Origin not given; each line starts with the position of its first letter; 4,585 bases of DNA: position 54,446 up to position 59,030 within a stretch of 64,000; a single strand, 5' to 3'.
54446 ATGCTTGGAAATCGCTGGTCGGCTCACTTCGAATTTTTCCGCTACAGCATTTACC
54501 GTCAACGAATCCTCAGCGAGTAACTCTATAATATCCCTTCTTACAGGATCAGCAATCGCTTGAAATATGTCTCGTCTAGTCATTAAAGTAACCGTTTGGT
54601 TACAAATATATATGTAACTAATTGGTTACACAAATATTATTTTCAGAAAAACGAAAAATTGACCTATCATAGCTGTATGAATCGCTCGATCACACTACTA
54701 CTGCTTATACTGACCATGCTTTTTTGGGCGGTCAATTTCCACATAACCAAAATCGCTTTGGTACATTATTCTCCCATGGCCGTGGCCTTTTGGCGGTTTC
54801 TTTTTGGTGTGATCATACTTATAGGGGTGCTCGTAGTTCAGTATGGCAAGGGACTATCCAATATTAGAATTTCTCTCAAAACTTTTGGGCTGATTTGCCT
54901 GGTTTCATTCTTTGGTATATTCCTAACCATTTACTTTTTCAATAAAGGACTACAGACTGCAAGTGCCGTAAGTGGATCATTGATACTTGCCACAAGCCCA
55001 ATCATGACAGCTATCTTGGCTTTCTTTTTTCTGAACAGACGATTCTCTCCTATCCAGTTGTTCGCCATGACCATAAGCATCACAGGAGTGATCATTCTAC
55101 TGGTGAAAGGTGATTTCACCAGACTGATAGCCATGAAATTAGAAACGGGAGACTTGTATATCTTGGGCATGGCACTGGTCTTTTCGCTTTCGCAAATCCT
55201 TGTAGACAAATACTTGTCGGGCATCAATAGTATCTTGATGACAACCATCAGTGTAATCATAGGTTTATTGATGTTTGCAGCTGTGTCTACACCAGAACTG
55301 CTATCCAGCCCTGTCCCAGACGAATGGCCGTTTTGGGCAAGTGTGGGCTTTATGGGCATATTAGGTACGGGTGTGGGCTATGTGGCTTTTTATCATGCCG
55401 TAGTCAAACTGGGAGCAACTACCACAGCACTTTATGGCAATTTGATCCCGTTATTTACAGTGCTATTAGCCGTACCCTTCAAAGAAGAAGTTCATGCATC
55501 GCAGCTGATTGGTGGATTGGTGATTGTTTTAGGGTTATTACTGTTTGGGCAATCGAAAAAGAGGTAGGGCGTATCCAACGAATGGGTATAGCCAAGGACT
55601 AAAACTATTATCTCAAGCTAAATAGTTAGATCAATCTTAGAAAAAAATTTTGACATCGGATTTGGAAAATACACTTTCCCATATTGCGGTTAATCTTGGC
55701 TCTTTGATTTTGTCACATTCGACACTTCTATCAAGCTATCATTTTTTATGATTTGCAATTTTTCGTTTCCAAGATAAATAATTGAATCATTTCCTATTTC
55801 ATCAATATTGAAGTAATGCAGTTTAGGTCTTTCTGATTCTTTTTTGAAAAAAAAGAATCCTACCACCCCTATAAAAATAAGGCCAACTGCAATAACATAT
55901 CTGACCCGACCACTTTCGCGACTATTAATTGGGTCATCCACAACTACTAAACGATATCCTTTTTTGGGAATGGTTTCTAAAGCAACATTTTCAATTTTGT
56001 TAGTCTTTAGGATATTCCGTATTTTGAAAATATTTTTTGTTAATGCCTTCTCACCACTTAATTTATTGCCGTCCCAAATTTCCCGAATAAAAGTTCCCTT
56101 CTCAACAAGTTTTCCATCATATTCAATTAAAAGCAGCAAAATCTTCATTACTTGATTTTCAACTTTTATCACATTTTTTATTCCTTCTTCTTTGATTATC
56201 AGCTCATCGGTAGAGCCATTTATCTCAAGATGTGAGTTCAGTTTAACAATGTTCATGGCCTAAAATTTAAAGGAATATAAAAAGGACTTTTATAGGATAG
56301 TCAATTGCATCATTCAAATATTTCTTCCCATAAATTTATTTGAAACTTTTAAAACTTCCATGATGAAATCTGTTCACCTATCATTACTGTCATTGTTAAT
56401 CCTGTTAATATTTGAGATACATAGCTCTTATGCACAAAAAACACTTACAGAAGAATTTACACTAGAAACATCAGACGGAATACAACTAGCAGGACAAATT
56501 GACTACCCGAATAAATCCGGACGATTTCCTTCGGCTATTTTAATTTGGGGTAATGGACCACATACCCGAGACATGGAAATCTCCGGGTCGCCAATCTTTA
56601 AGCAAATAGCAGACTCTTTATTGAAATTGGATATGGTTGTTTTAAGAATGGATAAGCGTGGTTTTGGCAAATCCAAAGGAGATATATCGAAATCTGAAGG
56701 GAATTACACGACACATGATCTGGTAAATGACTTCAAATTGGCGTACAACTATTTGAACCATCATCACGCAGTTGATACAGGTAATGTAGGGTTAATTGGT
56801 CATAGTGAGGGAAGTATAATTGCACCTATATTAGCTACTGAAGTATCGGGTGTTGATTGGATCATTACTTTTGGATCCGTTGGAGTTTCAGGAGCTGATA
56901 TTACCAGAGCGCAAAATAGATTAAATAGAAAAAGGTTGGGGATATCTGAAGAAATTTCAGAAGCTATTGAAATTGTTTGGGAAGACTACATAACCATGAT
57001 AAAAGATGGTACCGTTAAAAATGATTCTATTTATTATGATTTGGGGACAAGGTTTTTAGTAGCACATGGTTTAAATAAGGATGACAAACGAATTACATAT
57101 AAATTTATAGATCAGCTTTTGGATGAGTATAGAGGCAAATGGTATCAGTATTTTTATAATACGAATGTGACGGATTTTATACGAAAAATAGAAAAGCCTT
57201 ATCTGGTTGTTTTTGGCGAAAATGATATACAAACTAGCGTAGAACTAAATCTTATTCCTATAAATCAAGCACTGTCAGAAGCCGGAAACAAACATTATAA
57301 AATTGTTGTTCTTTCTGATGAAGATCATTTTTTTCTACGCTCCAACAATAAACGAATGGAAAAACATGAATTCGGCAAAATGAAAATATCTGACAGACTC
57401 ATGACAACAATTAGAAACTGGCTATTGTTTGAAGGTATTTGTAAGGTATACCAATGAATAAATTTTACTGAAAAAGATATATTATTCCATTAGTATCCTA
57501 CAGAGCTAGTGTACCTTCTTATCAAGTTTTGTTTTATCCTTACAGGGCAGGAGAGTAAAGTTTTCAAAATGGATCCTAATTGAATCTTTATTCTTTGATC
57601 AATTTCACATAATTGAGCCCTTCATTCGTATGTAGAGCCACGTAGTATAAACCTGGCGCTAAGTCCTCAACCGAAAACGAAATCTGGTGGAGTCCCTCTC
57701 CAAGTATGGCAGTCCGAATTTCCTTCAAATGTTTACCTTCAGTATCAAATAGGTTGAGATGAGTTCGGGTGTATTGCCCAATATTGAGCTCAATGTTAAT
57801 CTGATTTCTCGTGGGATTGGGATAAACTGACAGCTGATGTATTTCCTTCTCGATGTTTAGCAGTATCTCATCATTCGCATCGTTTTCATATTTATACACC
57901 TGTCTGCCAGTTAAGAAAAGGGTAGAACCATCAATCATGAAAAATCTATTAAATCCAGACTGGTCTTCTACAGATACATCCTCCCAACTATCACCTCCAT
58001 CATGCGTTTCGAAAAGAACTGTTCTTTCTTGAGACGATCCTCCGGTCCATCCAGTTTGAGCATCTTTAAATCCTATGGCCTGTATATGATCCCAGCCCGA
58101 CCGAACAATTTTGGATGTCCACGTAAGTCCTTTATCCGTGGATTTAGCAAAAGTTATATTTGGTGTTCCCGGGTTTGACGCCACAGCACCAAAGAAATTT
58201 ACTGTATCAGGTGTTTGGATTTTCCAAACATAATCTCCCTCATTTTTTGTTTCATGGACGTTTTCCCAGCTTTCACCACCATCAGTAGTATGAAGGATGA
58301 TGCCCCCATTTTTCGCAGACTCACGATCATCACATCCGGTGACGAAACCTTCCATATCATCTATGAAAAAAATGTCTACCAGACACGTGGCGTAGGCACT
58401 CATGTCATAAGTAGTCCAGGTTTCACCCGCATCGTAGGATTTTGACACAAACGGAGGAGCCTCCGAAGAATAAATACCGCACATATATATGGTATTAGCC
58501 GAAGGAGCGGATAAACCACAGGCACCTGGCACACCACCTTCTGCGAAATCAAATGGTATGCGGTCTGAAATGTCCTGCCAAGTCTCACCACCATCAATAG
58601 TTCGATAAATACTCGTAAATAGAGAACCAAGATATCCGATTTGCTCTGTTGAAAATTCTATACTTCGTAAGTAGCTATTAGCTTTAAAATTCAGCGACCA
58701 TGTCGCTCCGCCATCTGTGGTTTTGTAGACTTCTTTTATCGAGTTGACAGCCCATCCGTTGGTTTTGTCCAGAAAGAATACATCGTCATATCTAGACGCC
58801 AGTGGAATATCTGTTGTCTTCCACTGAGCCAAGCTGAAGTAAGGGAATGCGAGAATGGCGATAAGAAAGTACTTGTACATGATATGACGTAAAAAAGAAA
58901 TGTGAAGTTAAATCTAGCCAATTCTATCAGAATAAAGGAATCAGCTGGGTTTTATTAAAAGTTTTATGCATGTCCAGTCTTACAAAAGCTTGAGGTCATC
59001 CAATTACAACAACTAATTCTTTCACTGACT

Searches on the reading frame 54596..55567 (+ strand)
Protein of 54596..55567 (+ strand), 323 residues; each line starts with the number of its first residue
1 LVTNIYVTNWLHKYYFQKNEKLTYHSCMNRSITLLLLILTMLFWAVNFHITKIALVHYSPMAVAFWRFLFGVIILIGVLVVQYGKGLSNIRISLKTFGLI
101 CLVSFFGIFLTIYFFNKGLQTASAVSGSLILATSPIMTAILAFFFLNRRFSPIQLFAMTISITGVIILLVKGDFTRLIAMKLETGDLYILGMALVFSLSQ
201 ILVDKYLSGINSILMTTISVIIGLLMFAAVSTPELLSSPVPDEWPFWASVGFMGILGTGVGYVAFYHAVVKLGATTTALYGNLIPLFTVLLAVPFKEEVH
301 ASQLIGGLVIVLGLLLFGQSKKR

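Call 106: search_protein_families(library=pfam, proteins=[window:54596-55567:+], max_evalue=0.001)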
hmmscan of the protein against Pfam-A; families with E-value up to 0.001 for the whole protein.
window:54596-55567:+ (323 aa): 1 family
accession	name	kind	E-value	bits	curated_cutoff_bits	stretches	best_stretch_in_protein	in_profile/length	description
PF00892.27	EamA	-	2.3e-43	148.2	28.2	2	33-169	3-134/135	EamA-like transporter family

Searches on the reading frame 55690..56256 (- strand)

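Call 106: search_protein_families(library=pfam, proteins=[window:55690-56256:-], max_evalue=0.001)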
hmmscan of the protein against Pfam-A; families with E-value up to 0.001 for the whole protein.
window:55690-56256:- (188 aa): 1 family
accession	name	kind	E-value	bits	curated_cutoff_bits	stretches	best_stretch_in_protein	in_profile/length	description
PF00486.34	Trans_reg_C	-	1.4e-09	38.3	26.2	1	30-103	4-77/77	Transcriptional regulatory protein, C terminal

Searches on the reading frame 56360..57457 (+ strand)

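Call 106: search_protein_families(library=pfam, proteins=[window:56360-57457:+], max_evalue=0.001)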
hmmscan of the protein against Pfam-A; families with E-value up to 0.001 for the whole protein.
window:56360-57457:+ (365 aa): 8 families
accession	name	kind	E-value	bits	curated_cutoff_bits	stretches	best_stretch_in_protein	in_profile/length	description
PF12146.15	Hydrolase_4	-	2.3e-08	34.1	27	1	79-172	19-108/239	Serine aminopeptidase, S33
PF00326.27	Peptidase_S9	-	2.5e-08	34.1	22.6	1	260-336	131-199/213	Prolyl oligopeptidase family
PF08840.17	BAAT_C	-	3e-07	31.1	20.9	1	125-316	6-151/210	BAAT / Acyl-CoA thioester hydrolase C terminal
PF00561.26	Abhydrolase_1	-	9.5e-07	29.2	25.8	1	79-159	15-87/245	alpha/beta hydrolase fold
PF01738.24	DLH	-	2.3e-05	24.5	21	0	116-171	72-127/217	Dienelactone hydrolase family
PF02129.25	Peptidase_S15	-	9e-05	22.7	23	1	87-289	47-233/262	X-Pro dipeptidyl-peptidase (S15 family)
PF12740.14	PETase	-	0.00019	21.4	28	1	274-342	164-230/263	PET hydrolase-like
PF12697.13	Abhydrolase_6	-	0.0003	22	26.3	1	86-331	22-212/217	Alpha/beta hydrolase family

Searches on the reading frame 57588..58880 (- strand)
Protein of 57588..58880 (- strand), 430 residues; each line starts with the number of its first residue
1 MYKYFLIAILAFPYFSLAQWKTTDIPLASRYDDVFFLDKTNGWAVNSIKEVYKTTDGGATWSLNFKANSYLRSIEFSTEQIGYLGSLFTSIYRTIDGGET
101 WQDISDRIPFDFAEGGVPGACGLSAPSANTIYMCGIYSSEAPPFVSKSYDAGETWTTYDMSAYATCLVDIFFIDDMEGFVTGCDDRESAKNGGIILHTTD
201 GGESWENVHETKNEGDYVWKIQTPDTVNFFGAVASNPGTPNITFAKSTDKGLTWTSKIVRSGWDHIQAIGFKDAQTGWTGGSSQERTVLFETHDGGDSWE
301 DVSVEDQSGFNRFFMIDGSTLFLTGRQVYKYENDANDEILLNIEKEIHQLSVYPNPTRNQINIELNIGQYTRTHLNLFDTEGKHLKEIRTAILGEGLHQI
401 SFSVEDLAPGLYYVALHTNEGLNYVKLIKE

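Call 106: search_protein_families(library=pfam, proteins=[window:57588-58880:-], max_evalue=0.001)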
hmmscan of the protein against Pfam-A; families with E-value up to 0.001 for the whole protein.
window:57588-58880:- (430 aa): 4 families
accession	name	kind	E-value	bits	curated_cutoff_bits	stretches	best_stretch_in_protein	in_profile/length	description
PF14870.12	PSII_BNR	-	1.7e-18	67.3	27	2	17-105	6-98/303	Photosynthesis system II assembly factor YCF48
PF18962.6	Por_Secre_tail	-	8.1e-10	39.3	27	1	352-428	1-74/75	Secretion system C-terminal sorting domain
PF02012.26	BNR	-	3.1e-09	35.9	27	0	52-63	1-12/12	BNR/Asp-box repeat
PF13088.12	BNR_2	-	3.1e-05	23.9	31.4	0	243-324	139-227/277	BNR repeat-like domain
